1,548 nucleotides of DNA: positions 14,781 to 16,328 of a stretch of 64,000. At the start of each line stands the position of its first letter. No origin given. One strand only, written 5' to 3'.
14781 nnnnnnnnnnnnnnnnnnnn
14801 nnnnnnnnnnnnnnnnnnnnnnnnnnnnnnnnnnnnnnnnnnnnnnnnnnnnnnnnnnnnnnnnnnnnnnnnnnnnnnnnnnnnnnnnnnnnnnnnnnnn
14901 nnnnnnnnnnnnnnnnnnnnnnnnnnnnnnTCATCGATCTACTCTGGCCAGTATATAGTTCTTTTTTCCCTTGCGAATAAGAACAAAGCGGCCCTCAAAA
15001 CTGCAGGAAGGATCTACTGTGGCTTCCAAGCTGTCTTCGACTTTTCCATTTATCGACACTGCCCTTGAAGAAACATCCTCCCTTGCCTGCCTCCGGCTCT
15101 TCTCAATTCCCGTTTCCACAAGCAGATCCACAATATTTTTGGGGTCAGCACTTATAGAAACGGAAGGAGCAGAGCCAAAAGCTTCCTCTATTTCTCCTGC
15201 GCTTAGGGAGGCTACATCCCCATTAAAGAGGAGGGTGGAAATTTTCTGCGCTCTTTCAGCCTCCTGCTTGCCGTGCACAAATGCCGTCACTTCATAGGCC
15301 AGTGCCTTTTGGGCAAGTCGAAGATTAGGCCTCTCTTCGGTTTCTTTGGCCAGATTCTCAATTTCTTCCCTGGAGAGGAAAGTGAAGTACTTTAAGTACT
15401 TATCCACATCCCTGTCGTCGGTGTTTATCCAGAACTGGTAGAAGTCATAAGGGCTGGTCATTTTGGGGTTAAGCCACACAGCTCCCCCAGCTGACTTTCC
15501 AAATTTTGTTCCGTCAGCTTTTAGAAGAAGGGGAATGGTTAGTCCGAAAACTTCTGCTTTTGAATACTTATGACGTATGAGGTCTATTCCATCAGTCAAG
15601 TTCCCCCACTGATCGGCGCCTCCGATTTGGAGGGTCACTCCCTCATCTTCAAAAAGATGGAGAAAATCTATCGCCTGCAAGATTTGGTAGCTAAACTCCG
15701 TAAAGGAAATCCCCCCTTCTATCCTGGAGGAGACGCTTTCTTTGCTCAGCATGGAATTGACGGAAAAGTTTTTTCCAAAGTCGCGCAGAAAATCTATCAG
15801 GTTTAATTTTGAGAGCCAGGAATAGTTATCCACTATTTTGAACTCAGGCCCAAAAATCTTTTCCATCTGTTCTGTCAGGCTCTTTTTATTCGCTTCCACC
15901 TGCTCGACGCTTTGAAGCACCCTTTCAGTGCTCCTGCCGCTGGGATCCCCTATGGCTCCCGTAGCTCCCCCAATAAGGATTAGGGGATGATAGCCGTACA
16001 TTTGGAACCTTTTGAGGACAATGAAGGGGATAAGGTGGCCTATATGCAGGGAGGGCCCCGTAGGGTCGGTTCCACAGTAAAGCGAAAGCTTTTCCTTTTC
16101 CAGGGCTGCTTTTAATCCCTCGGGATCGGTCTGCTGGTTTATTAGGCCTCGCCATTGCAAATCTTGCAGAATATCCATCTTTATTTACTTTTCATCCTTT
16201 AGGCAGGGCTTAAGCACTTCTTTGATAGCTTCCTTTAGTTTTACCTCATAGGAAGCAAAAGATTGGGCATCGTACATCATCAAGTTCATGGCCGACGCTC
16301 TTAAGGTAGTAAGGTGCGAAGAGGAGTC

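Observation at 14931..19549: Lactobacillales-type tyramine cassette (tyrP-tdc-tyrS) inside a conserved actinobacterial housekeeping operon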

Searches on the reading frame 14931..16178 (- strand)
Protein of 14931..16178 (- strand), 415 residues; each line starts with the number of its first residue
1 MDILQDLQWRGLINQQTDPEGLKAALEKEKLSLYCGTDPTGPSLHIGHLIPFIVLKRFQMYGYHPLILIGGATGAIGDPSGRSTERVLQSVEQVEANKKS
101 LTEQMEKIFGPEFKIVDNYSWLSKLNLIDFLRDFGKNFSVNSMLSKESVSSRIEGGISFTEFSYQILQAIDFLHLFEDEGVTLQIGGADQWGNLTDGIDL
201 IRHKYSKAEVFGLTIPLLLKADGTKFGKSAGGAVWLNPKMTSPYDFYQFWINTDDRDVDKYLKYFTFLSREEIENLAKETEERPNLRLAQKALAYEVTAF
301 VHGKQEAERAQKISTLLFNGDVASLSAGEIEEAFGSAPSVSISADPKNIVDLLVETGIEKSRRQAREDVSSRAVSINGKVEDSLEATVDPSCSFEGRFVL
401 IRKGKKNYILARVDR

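Call 4: search_protein_families(library=ncbifam, proteins=[window:14931-16178:-])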
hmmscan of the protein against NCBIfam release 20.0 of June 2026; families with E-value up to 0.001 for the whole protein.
window:14931-16178:- (415 aa): 4 families
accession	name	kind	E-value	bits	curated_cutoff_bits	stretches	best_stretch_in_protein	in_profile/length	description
TIGR00234.1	tyrS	equivalog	6e-126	420.8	113.8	1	2-410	5-402/406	tyrosine--tRNA ligase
NF006330.0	PRK08560.1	equivalog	1.2e-06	27.9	220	1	20-241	21-224/342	tyrosine--tRNA ligase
NF008927.0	PRK12285.1-4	equivalog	1.2e-06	27.8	478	1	22-59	65-101/385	tryptophan--tRNA ligase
TIGR00233.1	trpS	equivalog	2.1e-05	24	176.75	0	31-67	3-38/328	tryptophan--tRNA ligase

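Call 5: search_protein_families(library=pfam, proteins=[window:14931-16178:-])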
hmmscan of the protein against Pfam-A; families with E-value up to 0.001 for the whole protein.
window:14931-16178:- (415 aa): 3 families
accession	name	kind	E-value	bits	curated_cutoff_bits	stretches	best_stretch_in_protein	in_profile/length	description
PF00579.31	tRNA-synt_1b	-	9.7e-85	284.8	21.1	1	28-318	3-291/292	tRNA synthetases class I (W and Y)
PF22421.1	SYY_C-terminal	-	8.7e-28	96.5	27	1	329-410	1-82/83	Tyrosine--tRNA ligase SYY-like C-terminal domain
PF01479.30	S4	-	5.5e-07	29.6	22.8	1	350-390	4-44/48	S4 domain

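Call 11: find_homologous_proteins(query=window:14931-16178:-)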
Query window:14931-16178:- (415 aa): 8000 proteins with E <= 0.001 among 8000 candidates; the best 120 are listed.
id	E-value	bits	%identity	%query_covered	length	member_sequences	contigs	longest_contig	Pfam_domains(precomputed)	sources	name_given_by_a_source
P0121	6.4e-268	906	98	100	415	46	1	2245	PF22421.2,PF00579.32,PF01479.31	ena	-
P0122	3.1e-266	901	98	100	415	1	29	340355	PF22421.2,PF00579.32,PF01479.31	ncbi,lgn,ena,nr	ncbi:MAG: tyrosine--tRNA ligase [Aeriscardovia sp.]|nr:tyrosine--tRNA ligase [Aeriscardovia sp.]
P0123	4.3e-266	900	98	100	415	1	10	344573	PF22421.2,PF00579.32,PF01479.31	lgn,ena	-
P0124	5.8e-266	900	97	100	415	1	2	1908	PF22421.2,PF00579.32,PF01479.31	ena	-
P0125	8.0e-266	899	97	100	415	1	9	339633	PF22421.2,PF00579.32,PF01479.31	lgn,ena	-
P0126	8.2e-266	899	97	100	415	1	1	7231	PF22421.2,PF00579.32,PF01479.31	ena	-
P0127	1.1e-265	899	97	100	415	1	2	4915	PF22421.2,PF00579.32,PF01479.31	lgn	-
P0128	1.4e-265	899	98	100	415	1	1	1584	PF22421.2,PF00579.32,PF01479.31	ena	-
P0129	1.5e-265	898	97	100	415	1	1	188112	PF22421.2,PF00579.32,PF01479.31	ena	-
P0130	2.1e-265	898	97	100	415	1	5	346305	PF22421.2,PF00579.32,PF01479.31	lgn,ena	-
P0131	2.9e-265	898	97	100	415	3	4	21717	PF22421.2,PF00579.32,PF01479.31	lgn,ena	-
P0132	3.1e-265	897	97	100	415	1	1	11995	PF22421.2,PF00579.32,PF01479.31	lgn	-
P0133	4.2e-265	897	97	100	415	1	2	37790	PF22421.2,PF00579.32,PF01479.31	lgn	-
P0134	5.3e-265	897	97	100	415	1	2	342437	PF22421.2,PF00579.32,PF01479.31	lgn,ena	-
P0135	2.6e-264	894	97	100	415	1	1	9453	PF22421.2,PF00579.32,PF01479.31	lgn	-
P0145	5.4e-190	650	68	100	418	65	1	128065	PF22421.2,PF00579.32,PF01479.31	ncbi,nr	ncbi:MAG: tyrosine--tRNA ligase [Aeriscardovia sp.]|nr:tyrosine--tRNA ligase [Aeriscardovia sp.]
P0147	1.6e-183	628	67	100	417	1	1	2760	PF22421.2,PF00579.32,PF01479.31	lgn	-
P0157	7.5e-177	606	66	100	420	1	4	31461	PF22421.2,PF00579.32,PF01479.31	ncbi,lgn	-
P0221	3.3e-173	594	66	97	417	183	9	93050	PF22421.2,PF00579.32,PF01479.31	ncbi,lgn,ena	-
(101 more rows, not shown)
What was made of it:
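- The TyrS cluster is seen on contigs up to 340 kb (call 11).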

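Call 14: find_encoding_contigs(protein=P0145, flank=8000, max_places=3)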
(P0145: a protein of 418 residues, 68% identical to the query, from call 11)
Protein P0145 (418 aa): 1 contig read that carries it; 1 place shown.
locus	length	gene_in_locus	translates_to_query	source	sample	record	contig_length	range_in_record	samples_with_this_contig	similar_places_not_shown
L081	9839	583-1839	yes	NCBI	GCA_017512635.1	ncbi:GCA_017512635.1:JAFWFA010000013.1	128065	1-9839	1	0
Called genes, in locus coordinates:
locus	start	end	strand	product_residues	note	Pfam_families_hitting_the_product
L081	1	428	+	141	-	PF21391:tyr_de_CO2_C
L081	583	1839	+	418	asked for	PF00579:tRNA-synt_1b, PF22421:SYY_C-terminal, PF01479:S4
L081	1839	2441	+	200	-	PF00625:Guanylate_kin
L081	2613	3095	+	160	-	PF01192:RNA_pol_Rpb6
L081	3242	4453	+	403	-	PF00438:S-AdoMet_synt_N, PF02772:S-AdoMet_synt_M, PF02773:S-AdoMet_synt_C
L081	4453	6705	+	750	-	PF17764:PriA_3primeBD, PF27106:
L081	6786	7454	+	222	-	PF00702:Hydrolase, PF13419:HAD_2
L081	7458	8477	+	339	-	PF00551:Formyl_trans_N, PF02911:Formyl_trans_C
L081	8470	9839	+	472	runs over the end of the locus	PF01029:NusB, PF01189:Methyltr_RsmB-F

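Call 16: find_encoding_contigs(protein=P0147, flank=8000, max_places=3)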
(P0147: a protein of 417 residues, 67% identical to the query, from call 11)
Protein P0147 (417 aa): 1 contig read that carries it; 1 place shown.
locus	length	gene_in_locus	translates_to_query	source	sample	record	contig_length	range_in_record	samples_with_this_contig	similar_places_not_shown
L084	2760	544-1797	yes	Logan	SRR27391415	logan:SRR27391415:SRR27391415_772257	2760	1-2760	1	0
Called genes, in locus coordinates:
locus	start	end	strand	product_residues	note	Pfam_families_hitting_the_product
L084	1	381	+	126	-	?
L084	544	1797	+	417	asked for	PF00579:tRNA-synt_1b, PF22421:SYY_C-terminal, PF01479:S4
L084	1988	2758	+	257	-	?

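Call 20: search_solved_structures(query=window:14931-16178:-, max_evalue=1e-10)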
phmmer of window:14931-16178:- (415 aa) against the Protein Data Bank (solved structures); distinct sequences matched with E-value up to 1e-10: 27.
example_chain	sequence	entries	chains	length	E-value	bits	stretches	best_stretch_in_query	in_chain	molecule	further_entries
1jii_A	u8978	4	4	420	4.2e-150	503.5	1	3-411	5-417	tyrosyl-tRNA synthetase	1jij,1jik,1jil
2ts1_A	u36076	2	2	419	2.4e-148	497.7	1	1-412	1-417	TYROSYL-TRNA SYNTHETASE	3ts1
1tyc_A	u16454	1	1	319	1.6e-123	415.9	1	1-313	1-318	TYROSYL-tRNA SYNTHETASE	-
1tya_E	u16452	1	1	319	2.1e-122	412.3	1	1-313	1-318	TYROSYL-tRNA SYNTHETASE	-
1tyd_E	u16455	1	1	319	2.1e-122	412.3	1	1-313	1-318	TYROSYL-tRNA SYNTHETASE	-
1tyb_E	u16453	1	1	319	2.9e-122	411.8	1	1-313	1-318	TYROSYL-tRNA SYNTHETASE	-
4ts1_A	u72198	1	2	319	4.8e-122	411.1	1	1-310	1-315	TYROSYL-tRNA SYNTHETASE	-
6hb5_A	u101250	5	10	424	3.6e-118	398.3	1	3-410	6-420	Tyrosine--tRNA ligase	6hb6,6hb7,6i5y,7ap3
6otj_A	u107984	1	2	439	2.2e-114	385.8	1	1-409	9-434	Tyrosine--tRNA ligase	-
4oud_A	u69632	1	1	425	3.6e-112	378.5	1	3-410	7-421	Tyrosyl-tRNA synthetase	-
2jan_A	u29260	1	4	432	1.8e-104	353.2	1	3-407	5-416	TYROSYL-TRNA SYNTHETASE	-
6n0w_A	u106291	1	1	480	1.8e-103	350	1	4-412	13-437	Tyrosine--tRNA ligase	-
4oud_B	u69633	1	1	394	4.4e-101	342.1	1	3-334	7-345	Tyrosyl-tRNA synthetase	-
1x8x_A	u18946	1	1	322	5.3e-100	338.5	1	3-310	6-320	Tyrosyl-tRNA synthetase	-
1vbm_A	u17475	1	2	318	6.4e-100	338.2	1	3-310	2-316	Tyrosyl-tRNA synthetase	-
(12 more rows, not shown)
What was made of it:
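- TyrS resembles Firmicutes TyrRS far more than M. tuberculosis TyrRS (call 20).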

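Call 24: find_encoding_contigs(protein=P0221, flank=9000, max_places=2)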
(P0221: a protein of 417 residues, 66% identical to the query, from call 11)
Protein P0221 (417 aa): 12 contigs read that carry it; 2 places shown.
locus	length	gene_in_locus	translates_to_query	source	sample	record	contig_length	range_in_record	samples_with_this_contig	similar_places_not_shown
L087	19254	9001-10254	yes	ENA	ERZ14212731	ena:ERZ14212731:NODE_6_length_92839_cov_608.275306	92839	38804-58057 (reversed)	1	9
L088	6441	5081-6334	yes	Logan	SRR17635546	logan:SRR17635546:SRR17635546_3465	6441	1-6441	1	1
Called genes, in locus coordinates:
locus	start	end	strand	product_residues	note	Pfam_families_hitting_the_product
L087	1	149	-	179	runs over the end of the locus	PF02674:Colicin_V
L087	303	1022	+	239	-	PF02527:GidB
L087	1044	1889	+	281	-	PF02195:ParB_N, PF17762:HTH_ParB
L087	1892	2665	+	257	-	PF00142:Fer4_NifH, PF00448:SRP54 (faint), PF01656:CbiA, PF02374:ArsA_ATPase, PF06564:CBP_BcsQ, PF09140:MipZ, PF10609:ParA, PF13614:AAA_31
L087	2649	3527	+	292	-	PF02195:ParB_N, PF17762:HTH_ParB, PF01381:HTH_3 (faint), PF23552:ParB_C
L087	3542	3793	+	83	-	PF06107:DUF951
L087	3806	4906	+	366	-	PF01926:MMR_HSR1, PF02421:FeoB_N, PF06071:YchF-GTPase_C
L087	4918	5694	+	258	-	PF06570:DUF1129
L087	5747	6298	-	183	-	PF00857:Isochorismatase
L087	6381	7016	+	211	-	PF01470:Peptidase_C15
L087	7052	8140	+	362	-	PF03816:LytR_cpsA_psr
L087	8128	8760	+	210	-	PF02660:G3P_acyltransf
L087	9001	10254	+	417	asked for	PF00579:tRNA-synt_1b, PF22421:SYY_C-terminal, PF01479:S4 (weak)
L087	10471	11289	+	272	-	PF00294:PfkB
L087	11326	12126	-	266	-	PF20316:DUF6612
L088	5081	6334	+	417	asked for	PF00579:tRNA-synt_1b, PF22421:SYY_C-terminal, PF01479:S4 (weak)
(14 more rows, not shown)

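Call 25: find_encoding_contigs(protein=P0157, flank=9000, max_places=2)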
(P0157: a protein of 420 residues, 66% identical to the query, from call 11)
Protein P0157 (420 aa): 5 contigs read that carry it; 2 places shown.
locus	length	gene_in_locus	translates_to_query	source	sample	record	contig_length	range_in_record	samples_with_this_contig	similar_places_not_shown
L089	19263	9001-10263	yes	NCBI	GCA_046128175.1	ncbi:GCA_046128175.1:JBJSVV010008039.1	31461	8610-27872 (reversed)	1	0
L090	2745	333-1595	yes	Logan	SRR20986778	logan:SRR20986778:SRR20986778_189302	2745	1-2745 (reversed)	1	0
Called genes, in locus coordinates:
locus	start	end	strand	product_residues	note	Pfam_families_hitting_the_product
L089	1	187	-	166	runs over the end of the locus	-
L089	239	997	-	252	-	PF20316:DUF6612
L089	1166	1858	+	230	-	PF00300:His_Phos_1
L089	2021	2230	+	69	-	-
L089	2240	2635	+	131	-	PF15919:HicB_lk_antitox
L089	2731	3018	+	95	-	-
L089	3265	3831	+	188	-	PF01263:Aldose_epim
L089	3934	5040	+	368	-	PF03816:LytR_cpsA_psr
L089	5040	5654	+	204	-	PF02660:G3P_acyltransf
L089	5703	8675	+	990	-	PF00884:Sulfatase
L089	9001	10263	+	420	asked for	PF00579:tRNA-synt_1b, PF22421:SYY_C-terminal, PF01479:S4 (weak)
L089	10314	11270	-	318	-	PF01040:UbiA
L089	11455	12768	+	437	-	PF03051:Peptidase_C1_2, PF00112:Peptidase_C1 (weak)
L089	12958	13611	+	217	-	-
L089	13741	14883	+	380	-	PF00478:IMPDH, PF01070:FMN_dh (weak)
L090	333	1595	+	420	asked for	PF00579:tRNA-synt_1b, PF22421:SYY_C-terminal, PF01479:S4 (weak)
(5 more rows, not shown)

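Call 52: search_protein_families(library=pfam, proteins=[L084:1-381:+, L084:1988-2758:+], max_evalue=0.01)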
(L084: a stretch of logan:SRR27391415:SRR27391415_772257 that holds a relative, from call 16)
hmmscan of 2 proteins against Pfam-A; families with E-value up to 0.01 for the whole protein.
L084:1-381:+ (126 aa): 1 family
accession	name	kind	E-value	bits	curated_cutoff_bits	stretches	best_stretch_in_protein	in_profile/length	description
PF13520.12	AA_permease_2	-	0.00031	20.2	27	1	9-99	343-426/427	Amino acid permease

L084:1988-2758:+ (257 aa): 2 families
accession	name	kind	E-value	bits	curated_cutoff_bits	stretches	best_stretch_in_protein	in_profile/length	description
PF07690.21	MFS_1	-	3.9e-11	42.9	33.4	1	50-249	5-184/347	Major Facilitator Superfamily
PF12832.13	MFS_1_like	-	0.0012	18.4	25.2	1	77-160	23-108/373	MFS_1 like family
